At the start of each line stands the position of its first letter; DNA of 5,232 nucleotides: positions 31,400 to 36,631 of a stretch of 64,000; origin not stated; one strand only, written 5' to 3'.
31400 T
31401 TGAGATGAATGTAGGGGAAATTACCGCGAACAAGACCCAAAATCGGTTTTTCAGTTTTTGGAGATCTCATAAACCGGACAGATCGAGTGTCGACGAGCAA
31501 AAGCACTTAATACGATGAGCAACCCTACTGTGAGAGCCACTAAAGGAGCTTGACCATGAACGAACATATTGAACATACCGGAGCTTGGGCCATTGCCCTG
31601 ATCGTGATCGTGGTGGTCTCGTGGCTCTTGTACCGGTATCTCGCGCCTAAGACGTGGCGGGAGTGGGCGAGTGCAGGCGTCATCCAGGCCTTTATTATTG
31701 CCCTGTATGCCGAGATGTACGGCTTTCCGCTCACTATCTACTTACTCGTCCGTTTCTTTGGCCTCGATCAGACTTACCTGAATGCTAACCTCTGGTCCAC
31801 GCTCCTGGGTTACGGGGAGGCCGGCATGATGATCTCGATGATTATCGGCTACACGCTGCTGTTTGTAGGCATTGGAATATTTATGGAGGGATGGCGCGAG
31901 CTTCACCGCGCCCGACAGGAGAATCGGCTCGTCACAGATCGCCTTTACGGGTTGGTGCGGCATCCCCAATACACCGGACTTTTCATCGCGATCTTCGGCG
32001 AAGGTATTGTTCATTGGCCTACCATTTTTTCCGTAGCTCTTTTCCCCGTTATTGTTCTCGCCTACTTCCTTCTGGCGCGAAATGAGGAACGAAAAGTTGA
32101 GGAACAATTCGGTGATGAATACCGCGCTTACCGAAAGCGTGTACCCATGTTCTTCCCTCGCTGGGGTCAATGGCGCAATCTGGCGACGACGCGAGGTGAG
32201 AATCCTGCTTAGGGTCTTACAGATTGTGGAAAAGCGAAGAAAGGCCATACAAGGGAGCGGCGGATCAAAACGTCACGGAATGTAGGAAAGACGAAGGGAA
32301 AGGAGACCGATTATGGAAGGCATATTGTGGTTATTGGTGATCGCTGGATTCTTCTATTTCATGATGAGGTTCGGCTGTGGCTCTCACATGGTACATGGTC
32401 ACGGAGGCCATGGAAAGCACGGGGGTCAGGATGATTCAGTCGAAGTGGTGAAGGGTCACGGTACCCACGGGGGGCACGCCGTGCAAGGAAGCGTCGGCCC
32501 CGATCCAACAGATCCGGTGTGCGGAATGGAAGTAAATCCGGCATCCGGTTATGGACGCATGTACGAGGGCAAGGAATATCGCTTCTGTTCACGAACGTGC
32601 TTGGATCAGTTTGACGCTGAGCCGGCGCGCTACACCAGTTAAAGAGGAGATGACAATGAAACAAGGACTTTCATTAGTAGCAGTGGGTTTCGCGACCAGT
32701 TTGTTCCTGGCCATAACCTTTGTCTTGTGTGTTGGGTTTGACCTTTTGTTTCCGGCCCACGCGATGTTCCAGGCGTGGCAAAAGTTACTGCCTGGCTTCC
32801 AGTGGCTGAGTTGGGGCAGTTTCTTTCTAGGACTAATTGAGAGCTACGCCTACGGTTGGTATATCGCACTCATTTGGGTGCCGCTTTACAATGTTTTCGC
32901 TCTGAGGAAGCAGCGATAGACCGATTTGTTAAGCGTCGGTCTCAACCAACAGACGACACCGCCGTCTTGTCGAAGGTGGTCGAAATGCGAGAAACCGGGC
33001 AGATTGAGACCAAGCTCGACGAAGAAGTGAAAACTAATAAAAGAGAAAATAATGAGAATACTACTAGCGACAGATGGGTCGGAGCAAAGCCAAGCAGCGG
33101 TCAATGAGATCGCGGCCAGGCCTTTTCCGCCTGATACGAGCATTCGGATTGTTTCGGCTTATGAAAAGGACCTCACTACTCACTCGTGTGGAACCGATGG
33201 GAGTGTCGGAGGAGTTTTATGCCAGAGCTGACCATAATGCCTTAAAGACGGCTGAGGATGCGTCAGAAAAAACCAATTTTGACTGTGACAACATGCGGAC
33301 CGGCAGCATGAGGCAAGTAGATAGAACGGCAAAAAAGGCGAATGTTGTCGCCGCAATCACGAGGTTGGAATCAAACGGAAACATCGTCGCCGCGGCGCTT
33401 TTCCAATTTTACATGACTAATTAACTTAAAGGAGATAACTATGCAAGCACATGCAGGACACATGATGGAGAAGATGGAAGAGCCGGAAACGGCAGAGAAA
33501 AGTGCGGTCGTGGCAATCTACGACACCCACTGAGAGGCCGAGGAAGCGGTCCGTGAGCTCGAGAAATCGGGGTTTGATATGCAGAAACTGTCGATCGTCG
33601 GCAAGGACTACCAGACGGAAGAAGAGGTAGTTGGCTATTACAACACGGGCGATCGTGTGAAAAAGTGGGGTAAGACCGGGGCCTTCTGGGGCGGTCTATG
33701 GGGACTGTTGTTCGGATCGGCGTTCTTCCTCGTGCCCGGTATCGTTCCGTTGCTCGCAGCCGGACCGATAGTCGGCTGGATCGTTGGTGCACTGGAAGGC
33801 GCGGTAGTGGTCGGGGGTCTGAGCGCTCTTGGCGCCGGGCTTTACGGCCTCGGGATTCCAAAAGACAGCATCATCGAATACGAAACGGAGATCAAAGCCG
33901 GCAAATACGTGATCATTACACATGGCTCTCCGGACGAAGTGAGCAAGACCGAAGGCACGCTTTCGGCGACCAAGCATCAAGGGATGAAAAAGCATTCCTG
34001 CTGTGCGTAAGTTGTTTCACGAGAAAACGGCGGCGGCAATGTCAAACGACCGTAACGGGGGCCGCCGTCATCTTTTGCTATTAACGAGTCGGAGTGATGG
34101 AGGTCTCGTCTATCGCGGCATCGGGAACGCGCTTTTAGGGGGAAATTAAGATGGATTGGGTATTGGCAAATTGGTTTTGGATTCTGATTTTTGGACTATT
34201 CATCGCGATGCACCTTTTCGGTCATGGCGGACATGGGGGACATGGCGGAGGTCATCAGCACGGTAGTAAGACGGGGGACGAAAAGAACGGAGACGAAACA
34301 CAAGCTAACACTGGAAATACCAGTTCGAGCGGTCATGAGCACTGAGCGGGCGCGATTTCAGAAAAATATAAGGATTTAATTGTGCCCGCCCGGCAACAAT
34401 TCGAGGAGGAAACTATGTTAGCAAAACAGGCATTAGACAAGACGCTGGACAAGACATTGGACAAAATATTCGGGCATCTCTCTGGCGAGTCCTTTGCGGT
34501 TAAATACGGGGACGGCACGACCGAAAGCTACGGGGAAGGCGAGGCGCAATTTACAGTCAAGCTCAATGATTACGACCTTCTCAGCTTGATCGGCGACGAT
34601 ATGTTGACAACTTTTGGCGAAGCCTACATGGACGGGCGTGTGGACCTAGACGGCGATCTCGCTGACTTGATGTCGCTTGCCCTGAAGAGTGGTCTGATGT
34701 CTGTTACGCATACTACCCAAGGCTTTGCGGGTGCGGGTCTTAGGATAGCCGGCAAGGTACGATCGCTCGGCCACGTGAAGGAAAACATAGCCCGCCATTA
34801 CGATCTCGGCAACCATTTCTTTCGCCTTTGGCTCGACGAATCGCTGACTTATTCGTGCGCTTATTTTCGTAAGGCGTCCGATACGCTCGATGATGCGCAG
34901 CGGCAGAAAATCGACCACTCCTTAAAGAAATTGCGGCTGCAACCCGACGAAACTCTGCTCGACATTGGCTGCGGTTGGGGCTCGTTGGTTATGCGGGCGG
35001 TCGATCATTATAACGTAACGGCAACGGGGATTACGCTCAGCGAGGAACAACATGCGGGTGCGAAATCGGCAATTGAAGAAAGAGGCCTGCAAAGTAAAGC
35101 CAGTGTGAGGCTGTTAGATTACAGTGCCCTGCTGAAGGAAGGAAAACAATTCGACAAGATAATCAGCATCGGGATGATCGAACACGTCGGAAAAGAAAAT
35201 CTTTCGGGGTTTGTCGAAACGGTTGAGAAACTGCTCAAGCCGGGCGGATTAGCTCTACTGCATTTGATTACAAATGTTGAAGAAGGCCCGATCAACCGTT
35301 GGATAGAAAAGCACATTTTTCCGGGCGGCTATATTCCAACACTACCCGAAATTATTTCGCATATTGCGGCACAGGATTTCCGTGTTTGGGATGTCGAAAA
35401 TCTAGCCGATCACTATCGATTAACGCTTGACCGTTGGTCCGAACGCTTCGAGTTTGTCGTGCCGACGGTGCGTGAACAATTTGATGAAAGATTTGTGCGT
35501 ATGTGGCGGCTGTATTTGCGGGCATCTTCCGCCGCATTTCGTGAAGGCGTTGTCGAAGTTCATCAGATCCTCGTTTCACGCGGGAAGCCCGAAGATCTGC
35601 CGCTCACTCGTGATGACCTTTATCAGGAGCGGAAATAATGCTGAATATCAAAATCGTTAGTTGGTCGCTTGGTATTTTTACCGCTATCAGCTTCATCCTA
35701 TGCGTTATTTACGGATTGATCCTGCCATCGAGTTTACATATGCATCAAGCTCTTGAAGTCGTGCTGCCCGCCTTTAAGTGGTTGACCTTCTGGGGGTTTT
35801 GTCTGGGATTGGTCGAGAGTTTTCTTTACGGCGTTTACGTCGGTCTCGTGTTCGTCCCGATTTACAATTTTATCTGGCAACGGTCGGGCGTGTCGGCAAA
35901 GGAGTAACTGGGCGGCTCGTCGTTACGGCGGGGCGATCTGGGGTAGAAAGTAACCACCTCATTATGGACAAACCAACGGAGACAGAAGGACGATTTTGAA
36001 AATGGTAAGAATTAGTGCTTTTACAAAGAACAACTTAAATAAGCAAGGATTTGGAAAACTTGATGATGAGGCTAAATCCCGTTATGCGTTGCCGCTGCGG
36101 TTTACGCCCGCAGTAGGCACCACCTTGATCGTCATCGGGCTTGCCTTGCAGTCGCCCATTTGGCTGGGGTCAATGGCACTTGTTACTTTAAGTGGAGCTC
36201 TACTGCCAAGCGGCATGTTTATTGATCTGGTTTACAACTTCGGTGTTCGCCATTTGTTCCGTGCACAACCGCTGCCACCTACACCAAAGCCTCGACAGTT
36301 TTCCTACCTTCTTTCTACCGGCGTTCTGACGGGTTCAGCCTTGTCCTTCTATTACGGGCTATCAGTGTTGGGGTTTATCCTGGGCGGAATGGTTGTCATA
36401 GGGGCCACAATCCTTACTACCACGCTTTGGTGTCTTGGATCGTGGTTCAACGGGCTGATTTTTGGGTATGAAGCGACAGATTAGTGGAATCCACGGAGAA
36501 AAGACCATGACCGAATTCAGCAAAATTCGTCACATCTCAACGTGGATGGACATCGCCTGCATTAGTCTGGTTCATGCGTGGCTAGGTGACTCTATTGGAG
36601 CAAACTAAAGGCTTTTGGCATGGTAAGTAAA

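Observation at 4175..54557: ~50 kb block bracketed by tRNA-Arg(CCT) and a perfect 43-nt copy of its 3' half: a tRNA-integrated island with no integrase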

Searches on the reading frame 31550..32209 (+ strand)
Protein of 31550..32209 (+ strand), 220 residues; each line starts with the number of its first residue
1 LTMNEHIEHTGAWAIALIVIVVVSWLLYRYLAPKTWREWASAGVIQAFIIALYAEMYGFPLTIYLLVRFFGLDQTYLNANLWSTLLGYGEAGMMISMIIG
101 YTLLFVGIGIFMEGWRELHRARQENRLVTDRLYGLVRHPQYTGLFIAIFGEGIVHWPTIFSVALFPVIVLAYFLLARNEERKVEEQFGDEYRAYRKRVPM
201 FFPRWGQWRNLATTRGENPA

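Call 9: search_protein_families(library=pfam, proteins=[window:31550-32209:+], max_evalue=0.01)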
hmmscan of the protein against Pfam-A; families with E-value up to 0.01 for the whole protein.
window:31550-32209:+ (220 aa): 2 families
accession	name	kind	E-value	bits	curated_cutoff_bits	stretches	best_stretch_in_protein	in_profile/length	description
PF04140.19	ICMT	-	4.7e-07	30.6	24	1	95-181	3-91/95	Isoprenylcysteine carboxyl methyltransferase (ICMT) family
PF04191.18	PEMT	-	6.9e-07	30.1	25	1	98-189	4-104/105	Phospholipid methyltransferase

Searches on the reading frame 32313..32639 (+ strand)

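Call 9: search_protein_families(library=pfam, proteins=[window:32313-32639:+], max_evalue=0.01)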
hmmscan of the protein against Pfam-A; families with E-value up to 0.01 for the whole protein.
window:32313-32639:+ (109 aa): 3 families
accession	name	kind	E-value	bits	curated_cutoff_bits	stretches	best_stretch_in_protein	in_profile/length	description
PF04945.19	YHS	-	5.6e-15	55.5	30.3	1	66-108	2-44/47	YHS domain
PF24273.1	TRASH_HVO_1752_C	-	0.0014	19.1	27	1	69-103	6-39/47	HVO_1752, C-terminal TRASH domain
PF06467.20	zf-FCS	-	0.0046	17.2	22.4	1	84-100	23-39/39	MYM-type Zinc finger with FCS sequence motif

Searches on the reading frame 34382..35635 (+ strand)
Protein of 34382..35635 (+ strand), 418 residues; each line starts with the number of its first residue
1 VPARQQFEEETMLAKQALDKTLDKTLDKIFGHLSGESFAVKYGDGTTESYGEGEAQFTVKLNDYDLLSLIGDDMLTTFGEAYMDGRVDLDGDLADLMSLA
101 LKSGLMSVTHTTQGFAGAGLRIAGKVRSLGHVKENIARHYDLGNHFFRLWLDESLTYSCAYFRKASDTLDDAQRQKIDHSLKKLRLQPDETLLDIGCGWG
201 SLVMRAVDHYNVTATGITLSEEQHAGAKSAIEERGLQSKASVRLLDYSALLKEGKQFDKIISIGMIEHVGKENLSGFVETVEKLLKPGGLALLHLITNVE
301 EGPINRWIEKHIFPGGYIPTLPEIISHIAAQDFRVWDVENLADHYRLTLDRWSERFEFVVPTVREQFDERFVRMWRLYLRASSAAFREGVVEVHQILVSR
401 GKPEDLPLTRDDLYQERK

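Call 10: search_protein_families(library=pfam, proteins=[window:34382-35635:+], max_evalue=0.01)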
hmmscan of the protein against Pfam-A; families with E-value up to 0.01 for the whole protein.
window:34382-35635:+ (418 aa): 13 families
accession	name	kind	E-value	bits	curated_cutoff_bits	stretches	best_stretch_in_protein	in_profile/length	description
PF02353.26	CMAS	-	1.3e-95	320.3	27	1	133-396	7-273/273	Mycolic acid cyclopropane synthetase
PF25371.1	DUF7884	-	2.3e-16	60.2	27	1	26-103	2-81/90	Domain of unknown function (DUF7884)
PF13649.12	Methyltransf_25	-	3.4e-15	56.9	27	1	193-289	2-97/97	Methyltransferase domain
PF08242.18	Methyltransf_12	-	1.8e-13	51.5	30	1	193-290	1-97/98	Methyltransferase domain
PF08241.18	Methyltransf_11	-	6.2e-12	46.4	21.2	1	193-292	1-94/95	Methyltransferase domain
PF13489.12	Methyltransf_23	-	1.1e-10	41.9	27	1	175-298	7-121/164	Methyltransferase domain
PF13847.12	Methyltransf_31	-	7.4e-09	35.9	27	1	188-297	3-113/145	Methyltransferase domain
PF05175.20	MTS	-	0.00027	21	23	1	182-289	25-134/170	Methyltransferase small domain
PF12847.13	Methyltransf_18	-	0.00039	20.9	27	1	187-265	13-91/151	Methyltransferase domain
PF08003.17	Methyltransf_9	-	0.00084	18.8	23.8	1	181-298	108-223/315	Protein of unknown function (DUF1698)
PF02036.22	SCP2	-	0.0015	19.2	21.3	1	38-99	37-96/101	SCP-2 sterol transfer family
PF08123.19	DOT1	-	0.0063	16.5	23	0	176-228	30-83/205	Histone methylation protein DOT1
PF03848.20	TehB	-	0.009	15.9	20.4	0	192-300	34-139/193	Tellurite resistance protein TehB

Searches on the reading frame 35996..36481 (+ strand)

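Call 10: search_protein_families(library=pfam, proteins=[window:35996-36481:+], max_evalue=0.01)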
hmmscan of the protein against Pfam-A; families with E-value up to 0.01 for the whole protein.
window:35996-36481:+ (162 aa): 1 family
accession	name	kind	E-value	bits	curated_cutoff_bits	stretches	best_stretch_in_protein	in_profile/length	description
PF14340.12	DUF4395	-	2.3e-11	44.6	24.5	1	34-151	6-124/130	Domain of unknown function (DUF4395)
